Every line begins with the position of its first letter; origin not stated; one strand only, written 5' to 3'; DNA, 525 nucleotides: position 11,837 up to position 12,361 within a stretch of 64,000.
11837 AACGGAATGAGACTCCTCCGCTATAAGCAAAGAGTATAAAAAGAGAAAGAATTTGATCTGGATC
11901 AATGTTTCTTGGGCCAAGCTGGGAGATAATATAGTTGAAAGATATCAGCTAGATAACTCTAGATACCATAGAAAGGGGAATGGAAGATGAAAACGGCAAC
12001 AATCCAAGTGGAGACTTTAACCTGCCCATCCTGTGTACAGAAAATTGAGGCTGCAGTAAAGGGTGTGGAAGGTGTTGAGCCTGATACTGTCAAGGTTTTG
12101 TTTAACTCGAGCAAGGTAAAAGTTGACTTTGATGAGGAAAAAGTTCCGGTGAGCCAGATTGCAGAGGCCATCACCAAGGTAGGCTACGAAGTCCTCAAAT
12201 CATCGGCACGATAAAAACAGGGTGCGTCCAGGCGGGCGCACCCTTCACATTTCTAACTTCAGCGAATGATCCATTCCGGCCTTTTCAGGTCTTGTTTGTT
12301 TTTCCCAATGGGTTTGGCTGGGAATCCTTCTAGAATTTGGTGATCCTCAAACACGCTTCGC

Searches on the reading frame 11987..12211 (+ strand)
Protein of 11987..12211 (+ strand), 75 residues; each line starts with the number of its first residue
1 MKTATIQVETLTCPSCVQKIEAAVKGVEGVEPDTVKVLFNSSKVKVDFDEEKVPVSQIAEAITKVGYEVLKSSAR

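Call 3: search_protein_families(library=pfam, proteins=[window:11987-12211:+], max_evalue=0.01)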
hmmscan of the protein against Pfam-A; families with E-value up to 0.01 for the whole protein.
window:11987-12211:+ (75 aa): 1 family
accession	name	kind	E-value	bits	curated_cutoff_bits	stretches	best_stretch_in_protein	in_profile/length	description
PF00403.32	HMA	-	7.7e-16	58.7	24.8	1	5-68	1-62/62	Heavy-metal-associated domain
